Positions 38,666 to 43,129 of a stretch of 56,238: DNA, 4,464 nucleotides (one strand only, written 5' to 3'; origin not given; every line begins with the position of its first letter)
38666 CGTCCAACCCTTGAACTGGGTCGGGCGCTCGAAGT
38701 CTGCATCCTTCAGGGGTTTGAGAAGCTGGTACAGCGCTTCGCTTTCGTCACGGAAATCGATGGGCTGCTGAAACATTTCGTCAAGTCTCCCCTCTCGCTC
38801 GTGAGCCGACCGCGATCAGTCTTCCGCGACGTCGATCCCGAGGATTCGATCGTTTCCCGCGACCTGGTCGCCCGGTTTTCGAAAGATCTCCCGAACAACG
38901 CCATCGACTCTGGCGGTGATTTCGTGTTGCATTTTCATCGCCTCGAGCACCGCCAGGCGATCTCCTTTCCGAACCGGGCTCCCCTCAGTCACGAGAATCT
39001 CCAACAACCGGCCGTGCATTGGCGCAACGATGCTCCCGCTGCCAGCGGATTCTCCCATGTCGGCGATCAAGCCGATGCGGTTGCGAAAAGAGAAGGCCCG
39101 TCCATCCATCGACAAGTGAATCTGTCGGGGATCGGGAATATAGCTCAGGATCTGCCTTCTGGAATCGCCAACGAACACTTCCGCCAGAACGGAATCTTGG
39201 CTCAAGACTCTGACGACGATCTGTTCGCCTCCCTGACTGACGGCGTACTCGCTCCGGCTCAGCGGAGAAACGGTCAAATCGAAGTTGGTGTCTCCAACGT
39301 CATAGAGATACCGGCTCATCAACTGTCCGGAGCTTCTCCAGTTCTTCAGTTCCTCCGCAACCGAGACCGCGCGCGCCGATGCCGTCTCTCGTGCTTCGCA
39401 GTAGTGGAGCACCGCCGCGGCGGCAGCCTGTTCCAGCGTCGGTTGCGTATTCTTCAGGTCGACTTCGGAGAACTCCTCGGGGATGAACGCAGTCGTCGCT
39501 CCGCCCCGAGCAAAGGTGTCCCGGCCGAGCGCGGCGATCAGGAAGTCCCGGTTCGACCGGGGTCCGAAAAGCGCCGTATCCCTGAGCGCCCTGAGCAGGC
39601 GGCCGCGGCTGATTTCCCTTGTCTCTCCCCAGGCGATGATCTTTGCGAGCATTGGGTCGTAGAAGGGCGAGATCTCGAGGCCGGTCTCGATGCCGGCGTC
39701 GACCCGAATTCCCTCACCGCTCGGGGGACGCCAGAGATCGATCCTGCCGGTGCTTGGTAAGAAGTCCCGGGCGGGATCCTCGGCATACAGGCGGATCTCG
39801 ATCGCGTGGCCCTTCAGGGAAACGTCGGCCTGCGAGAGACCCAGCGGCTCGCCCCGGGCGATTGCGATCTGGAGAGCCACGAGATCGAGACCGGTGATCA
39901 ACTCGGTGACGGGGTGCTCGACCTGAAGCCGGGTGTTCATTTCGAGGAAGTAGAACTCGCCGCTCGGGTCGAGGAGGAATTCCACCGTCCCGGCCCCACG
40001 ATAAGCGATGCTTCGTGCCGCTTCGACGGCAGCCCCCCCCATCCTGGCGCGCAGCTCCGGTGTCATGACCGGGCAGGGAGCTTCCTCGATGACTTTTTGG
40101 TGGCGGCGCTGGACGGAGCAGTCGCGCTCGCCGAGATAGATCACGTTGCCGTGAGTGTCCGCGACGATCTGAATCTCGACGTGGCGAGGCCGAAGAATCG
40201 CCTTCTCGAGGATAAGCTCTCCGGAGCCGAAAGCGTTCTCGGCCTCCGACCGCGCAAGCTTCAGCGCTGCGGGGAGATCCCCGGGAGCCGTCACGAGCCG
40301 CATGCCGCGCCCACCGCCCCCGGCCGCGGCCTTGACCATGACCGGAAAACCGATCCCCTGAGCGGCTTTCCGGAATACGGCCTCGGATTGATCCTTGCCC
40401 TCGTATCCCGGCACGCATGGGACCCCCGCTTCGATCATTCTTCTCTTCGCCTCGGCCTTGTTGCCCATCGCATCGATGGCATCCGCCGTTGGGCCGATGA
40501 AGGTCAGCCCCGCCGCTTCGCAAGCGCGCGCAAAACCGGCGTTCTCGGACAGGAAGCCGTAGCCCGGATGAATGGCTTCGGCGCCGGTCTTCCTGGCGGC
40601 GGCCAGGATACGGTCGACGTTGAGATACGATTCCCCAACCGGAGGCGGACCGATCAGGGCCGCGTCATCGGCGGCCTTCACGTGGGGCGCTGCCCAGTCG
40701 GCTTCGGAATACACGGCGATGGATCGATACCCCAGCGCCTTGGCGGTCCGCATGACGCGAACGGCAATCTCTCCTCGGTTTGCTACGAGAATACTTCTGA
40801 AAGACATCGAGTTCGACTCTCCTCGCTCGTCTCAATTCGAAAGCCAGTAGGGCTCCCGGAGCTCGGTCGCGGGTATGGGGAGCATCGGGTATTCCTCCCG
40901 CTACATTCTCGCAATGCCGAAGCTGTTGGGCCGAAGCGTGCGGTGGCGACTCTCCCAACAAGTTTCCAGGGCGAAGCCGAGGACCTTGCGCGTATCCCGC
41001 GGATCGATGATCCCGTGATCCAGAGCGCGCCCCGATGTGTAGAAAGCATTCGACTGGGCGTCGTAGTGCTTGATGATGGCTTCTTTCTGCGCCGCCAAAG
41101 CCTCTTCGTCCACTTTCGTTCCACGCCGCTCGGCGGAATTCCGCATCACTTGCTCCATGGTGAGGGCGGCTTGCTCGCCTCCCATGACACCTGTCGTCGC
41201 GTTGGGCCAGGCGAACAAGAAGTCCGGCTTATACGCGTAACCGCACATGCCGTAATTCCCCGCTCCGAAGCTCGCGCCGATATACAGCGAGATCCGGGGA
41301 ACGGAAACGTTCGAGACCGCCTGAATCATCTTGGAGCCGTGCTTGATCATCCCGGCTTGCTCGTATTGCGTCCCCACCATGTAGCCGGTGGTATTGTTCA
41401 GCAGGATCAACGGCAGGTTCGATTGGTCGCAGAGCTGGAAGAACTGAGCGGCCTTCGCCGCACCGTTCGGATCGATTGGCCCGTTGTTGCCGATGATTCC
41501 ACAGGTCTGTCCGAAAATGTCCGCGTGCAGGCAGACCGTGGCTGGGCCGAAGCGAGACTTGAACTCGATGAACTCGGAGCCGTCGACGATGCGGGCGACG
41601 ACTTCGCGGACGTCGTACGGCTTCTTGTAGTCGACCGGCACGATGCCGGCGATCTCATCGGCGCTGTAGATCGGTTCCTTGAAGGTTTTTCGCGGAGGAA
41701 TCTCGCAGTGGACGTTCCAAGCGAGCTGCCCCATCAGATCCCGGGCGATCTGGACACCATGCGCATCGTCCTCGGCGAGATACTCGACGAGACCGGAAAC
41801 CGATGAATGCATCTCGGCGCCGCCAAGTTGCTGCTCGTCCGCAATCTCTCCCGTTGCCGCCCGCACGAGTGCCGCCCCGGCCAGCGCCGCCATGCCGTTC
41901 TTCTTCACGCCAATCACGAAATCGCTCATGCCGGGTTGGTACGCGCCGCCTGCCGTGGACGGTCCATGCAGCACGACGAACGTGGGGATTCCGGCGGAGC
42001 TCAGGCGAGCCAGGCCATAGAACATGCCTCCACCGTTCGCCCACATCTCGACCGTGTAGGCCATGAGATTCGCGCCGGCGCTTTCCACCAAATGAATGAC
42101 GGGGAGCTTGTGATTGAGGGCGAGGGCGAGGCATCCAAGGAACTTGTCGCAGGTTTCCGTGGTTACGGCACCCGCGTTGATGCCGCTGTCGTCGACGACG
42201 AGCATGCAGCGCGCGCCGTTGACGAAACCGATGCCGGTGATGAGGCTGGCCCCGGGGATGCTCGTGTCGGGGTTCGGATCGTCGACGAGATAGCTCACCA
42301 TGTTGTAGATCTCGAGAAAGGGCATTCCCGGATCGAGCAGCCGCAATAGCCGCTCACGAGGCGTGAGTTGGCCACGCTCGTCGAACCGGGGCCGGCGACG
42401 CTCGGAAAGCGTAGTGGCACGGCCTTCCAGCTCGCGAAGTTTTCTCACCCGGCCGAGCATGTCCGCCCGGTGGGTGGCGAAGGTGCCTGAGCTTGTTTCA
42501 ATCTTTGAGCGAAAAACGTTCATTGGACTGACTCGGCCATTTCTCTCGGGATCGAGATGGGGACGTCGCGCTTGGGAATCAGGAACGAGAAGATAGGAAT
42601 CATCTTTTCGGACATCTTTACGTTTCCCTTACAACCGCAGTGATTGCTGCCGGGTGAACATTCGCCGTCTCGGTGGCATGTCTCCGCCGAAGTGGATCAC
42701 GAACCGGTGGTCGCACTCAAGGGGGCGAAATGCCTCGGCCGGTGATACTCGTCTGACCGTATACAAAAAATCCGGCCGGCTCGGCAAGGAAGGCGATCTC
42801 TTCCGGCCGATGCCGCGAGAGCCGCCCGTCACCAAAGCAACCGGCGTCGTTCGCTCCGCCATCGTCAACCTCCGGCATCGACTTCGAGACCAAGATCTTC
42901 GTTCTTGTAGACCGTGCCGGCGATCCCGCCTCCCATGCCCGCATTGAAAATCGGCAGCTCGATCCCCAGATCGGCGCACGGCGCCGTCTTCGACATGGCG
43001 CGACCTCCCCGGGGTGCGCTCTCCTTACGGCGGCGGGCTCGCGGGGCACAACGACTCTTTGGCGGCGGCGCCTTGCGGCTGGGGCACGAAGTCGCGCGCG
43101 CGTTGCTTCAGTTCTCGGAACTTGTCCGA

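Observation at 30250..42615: Compositionally foreign ~12.4-kb island: biotin carboxylase pair + DinB-like + 2 LLM + 3 amidohydrolase_2 + ADH + VOC, matching no pathway I can name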

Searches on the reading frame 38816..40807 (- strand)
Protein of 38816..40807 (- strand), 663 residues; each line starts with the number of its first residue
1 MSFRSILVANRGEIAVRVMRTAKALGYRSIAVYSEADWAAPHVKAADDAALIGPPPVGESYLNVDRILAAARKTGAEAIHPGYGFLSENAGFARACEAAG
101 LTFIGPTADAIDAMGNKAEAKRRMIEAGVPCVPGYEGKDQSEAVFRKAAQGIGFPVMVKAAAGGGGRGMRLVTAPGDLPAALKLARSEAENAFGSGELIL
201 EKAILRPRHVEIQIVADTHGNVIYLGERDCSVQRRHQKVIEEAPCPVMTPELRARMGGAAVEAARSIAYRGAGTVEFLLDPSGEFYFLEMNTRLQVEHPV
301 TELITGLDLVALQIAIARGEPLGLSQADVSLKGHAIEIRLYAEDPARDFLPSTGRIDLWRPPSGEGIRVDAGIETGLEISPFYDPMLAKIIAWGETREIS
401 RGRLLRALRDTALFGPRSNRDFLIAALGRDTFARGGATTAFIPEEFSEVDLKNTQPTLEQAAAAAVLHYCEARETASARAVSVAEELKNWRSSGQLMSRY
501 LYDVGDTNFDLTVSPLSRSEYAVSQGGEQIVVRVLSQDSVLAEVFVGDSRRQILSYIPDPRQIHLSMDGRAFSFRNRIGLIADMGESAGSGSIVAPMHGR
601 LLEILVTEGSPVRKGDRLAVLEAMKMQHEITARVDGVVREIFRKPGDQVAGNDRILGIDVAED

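Call 3: search_protein_families(library=pfam, proteins=[window:38816-40807:-])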
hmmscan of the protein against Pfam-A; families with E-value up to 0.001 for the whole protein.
window:38816-40807:- (663 aa): 9 families
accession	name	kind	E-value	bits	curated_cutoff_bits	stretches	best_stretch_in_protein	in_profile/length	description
PF02786.22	CPSase_L_D2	-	3.5e-73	246.1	19.8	1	117-323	2-209/211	Carbamoyl-phosphate synthase L chain, ATP binding domain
PF00289.28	Biotin_carb_N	-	1.9e-43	147.8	25.5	1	3-111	2-110/110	Biotin carboxylase, N-terminal domain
PF02785.25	Biotin_carb_C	-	1.3e-32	112.5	32.4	1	337-443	1-107/108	Biotin carboxylase C-terminal domain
PF00364.28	Biotin_lipoyl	-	3.9e-16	59.1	22.1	1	593-656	3-71/73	Biotin-requiring enzyme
PF07478.18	Dala_Dala_lig_C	-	5.1e-10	39.6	24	1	139-292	22-174/204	D-ala D-ala ligase C-terminus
PF02222.28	ATP-grasp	-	7.7e-07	29.4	27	1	132-293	10-162/179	ATP-grasp domain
PF13533.13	Biotin_lipoyl_2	-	3.2e-05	24.1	29.8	0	599-622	9-32/32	Biotin-lipoyl like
PF21139.3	BT_MCC_alpha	-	0.00016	22.5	31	1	459-575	3-114/118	Methylcrotonyl-CoA carboxylase, alpha-subunit, BT domain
PF13437.12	HlyD_3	-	0.00098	20.3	22.2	0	593-622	2-31/106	HlyD family secretion protein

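Call 4: search_protein_families(library=ncbifam, proteins=[window:38816-40807:-])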
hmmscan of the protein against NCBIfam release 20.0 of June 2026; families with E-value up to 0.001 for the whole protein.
window:38816-40807:- (663 aa): 48 families (the best 25 are shown)
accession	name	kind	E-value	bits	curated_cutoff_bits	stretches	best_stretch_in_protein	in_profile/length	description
NF009554.0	PRK12999.1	equivalog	7.8e-187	623.4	965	2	2-455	4-465/1147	pyruvate carboxylase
NF006367.0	PRK08591.1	subfamily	9.4e-182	604.7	597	1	3-448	2-447/451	acetyl-CoA carboxylase biotin carboxylase subunit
NF006406.0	PRK08654.1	equivalog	1.2e-179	598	739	1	3-474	2-471/499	acetyl-CoA carboxylase biotin carboxylase subunit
TIGR00514.1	accC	equivalog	8e-177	588.6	626.5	1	4-444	3-443/449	acetyl-CoA carboxylase biotin carboxylase subunit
TIGR02712.1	urea_carbox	equivalog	1.7e-169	565.9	1303.85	2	3-443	1-440/1201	urea carboxylase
TIGR01235.1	pyruv_carbox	equivalog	1.1e-166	556.4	1114.45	2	5-451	1-460/1143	pyruvate carboxylase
NF004085.0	PRK05586.1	equivalog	8.7e-165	548.9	723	1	3-447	2-446/448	acetyl-CoA carboxylase biotin carboxylase subunit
NF009471.0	PRK12833.1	equivalog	7.3e-158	525.9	686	1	3-442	5-444/467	acetyl-CoA carboxylase biotin carboxylase subunit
NF005525.0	PRK07178.1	equivalog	3e-157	524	768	1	3-466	2-465/471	acetyl-CoA carboxylase biotin carboxylase subunit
NF006286.0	PRK08462.1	equivalog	1e-146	489.3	740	1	3-443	4-442/445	acetyl-CoA carboxylase biotin carboxylase subunit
NF006287.0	PRK08463.1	equivalog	2.7e-144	481.5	775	1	3-457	2-455/479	acetyl-CoA carboxylase subunit A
NF004173.0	PRK05641.1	equivalog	3.4e-16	60.2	199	1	586-654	80-148/153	putative acetyl-CoA carboxylase biotin carboxyl carrier protein subunit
NF006761.0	PRK09282.1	domain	3.9e-16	58.7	402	1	572-658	511-589/591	pyruvate carboxylase subunit B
NF010643.0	PRK14040.1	subfamily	9e-14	50.8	892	1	519-658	480-594/595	oxaloacetate decarboxylase subunit alpha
TIGR01108.1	oadA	equivalog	1.9e-13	49.8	756.5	1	585-653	512-580/582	sodium-extruding oxaloacetate decarboxylase subunit alpha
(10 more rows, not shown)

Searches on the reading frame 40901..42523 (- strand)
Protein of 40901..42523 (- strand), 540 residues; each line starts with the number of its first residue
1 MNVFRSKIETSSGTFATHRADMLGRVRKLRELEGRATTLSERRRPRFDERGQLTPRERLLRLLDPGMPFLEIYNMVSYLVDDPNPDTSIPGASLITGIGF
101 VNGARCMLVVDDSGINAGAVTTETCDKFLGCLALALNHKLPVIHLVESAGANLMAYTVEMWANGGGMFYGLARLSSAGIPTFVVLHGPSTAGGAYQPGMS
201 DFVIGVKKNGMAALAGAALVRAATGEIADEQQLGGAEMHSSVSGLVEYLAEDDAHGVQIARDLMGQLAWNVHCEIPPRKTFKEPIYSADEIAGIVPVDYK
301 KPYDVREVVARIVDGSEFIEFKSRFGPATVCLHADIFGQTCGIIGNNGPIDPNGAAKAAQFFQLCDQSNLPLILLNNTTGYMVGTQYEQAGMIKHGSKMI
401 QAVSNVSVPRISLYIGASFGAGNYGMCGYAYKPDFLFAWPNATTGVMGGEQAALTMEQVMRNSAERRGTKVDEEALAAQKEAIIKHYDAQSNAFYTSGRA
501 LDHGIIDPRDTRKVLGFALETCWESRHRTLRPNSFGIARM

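Call 3: search_protein_families(library=pfam, proteins=[window:40901-42523:-])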
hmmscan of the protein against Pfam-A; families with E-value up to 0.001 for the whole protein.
window:40901-42523:- (540 aa): 2 families
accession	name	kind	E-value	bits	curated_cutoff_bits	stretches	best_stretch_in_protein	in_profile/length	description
PF01039.27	Carboxyl_trans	-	6.6e-117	391.6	22.3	1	49-527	4-483/493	Carboxyl transferase domain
PF03255.19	ACCA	-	4e-09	36.5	23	1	346-420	124-198/310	Acetyl co-enzyme A carboxylase carboxyltransferase-like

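Call 4: search_protein_families(library=ncbifam, proteins=[window:40901-42523:-])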
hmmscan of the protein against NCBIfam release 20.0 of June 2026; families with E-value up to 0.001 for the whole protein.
window:40901-42523:- (540 aa): 5 families
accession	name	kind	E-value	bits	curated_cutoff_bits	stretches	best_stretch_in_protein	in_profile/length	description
TIGR01117.1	mmdA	subfamily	7e-78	262.6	998.8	1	41-531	19-503/512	methylmalonyl-CoA decarboxylase subunit alpha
NF041504.1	AccA_sub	subfamily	2.2e-11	43.7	300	1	346-417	71-142/257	carboxyltransferase subunit alpha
NF004344.0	PRK05724.1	equivalog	4.4e-07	29.4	357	1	346-422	128-204/319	acetyl-CoA carboxylase carboxyltransferase subunit alpha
TIGR00513.1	accA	equivalog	6.2e-07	29.1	319.3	1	345-423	127-205/321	acetyl-CoA carboxylase carboxyl transferase subunit alpha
NF008971.0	PRK12319.1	equivalog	0.00072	19.2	406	0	346-422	75-151/256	acetyl-CoA carboxylase carboxyl transferase subunit alpha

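Call 14: search_solved_structures(query=window:40901-42523:-, max_evalue=1e-20)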
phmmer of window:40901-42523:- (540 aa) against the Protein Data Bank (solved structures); distinct sequences matched with E-value up to 1e-20: 46.
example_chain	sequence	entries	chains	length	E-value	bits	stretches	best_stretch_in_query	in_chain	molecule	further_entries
5ikl_B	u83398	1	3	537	2e-174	584.4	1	5-539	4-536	Geranyl-CoA carboxylase, beta-subunit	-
3u9r_B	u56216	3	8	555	2.5e-135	455.4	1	3-540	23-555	Methylcrotonyl-CoA carboxylase, beta-subunit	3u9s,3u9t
9tps_A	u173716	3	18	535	4e-132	444.8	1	5-539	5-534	Propionyl CoA carboxylase beta subunit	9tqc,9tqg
8j4z_J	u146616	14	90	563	2.8e-126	425.5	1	39-540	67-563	Methylcrotonoyl-CoA carboxylase beta chain, mitochondrial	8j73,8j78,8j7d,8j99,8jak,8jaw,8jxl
4q0g_A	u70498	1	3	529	2.1e-121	409.4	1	31-539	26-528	Probable acetyl-/propionyl-CoA carboxylase (Beta subunit) AccD1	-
9yx0_G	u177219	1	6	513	5.5e-118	398.2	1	16-540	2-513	Carboxyl transferase domain protein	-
8f41_B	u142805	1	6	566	9e-109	367.8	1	41-520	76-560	3-methylcrotonyl-CoA carboxylase, beta-subunit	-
8f3d_A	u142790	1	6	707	1.5e-108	367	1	41-520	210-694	3-methylcrotonyl-CoA carboxylase beta-subunit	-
8rth_B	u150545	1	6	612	4.8e-108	365.4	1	36-520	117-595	methylcrotonoyl-CoA carboxylase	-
1on3_A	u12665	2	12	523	6.3e-70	239.6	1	21-526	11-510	Methylmalonyl-CoA carboxyltransferase 12S subunit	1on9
1vrg_A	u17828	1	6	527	7e-69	236.1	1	25-523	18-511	propionyl-CoA carboxylase, beta subunit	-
1x0u_A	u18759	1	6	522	2.6e-66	227.7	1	26-525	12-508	hypothetical methylmalonyl-CoA decarboxylase alpha subunit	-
7w5u_A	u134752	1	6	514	1.8e-62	215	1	46-520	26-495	Acetyl-CoA carboxylase complex, beta-chain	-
3n6r_B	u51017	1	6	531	8.6e-57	196.2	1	41-518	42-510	Propionyl-CoA carboxylase, beta subunit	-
8pn7_A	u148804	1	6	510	2.1e-55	191.6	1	28-456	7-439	Propionyl-CoA carboxylase beta chain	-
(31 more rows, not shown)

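Call 42: search_solved_structures(query=window:40901-42523:-, max_evalue=1e-130, show_alignments=2)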
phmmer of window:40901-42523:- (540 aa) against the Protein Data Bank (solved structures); distinct sequences matched with E-value up to 1e-130: 3.
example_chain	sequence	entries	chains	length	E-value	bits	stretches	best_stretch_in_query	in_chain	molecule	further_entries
5ikl_B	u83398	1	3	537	2e-174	584.4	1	5-539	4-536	Geranyl-CoA carboxylase, beta-subunit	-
3u9r_B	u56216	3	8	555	2.5e-135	455.4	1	3-540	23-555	Methylcrotonyl-CoA carboxylase, beta-subunit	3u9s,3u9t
9tps_A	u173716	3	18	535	4e-132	444.8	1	5-539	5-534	Propionyl CoA carboxylase beta subunit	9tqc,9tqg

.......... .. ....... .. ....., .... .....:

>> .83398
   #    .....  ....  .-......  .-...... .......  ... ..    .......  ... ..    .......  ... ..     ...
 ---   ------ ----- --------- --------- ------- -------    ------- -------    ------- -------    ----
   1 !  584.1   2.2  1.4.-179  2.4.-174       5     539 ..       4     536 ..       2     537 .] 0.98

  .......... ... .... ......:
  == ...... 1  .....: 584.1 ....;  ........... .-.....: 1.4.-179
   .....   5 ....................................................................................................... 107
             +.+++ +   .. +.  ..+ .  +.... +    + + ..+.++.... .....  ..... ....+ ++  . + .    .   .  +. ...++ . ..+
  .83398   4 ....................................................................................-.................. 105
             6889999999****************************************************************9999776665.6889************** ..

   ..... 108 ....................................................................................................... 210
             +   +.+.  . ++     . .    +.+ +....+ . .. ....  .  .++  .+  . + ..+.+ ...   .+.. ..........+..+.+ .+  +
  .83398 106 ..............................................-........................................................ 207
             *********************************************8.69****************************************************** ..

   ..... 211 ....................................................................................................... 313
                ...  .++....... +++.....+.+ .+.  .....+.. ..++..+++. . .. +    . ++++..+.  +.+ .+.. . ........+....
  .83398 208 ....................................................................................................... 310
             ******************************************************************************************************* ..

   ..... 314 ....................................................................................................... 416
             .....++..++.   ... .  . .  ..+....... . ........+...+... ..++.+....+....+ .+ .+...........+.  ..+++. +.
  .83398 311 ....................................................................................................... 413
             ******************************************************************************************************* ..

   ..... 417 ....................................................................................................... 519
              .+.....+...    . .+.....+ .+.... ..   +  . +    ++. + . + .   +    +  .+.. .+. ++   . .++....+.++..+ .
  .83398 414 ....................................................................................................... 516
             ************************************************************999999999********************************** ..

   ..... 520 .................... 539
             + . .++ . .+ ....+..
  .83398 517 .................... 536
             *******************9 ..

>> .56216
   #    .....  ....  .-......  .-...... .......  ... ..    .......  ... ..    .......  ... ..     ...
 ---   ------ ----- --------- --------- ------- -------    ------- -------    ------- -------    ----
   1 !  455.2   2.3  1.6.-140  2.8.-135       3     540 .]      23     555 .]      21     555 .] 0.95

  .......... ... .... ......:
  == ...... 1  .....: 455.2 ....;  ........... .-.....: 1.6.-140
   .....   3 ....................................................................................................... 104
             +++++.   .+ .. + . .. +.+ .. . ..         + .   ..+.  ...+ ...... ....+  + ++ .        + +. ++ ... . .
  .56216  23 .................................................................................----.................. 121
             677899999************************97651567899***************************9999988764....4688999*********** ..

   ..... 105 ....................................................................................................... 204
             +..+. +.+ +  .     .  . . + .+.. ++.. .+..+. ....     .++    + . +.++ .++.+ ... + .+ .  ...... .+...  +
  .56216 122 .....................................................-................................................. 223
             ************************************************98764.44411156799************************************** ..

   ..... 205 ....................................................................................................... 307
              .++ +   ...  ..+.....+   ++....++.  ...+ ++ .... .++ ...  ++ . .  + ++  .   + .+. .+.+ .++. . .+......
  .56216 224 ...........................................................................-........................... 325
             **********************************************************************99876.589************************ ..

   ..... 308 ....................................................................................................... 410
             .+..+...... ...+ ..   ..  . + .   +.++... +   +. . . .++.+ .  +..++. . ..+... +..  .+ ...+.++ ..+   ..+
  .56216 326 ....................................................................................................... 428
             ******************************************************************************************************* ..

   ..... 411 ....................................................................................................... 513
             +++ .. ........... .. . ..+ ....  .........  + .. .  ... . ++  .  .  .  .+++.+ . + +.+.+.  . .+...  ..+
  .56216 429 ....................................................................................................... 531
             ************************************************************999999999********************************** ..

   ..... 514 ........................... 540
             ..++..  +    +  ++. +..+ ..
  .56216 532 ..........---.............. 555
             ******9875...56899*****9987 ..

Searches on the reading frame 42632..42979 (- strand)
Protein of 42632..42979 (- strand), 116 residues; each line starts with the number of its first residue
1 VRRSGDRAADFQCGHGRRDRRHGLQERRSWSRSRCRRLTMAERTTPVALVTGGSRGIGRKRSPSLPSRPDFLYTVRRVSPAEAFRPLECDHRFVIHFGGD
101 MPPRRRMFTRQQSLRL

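Call 66: search_protein_families(library=pfam, proteins=[window:42632-42979:-], max_evalue=1)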
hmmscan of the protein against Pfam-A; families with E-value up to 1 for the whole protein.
seq(116 aa): 1 family
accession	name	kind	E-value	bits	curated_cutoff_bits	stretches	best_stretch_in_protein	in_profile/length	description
PF00106.31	adh_short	-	0.14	12.1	26.6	1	47-64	2-19/195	short chain dehydrogenase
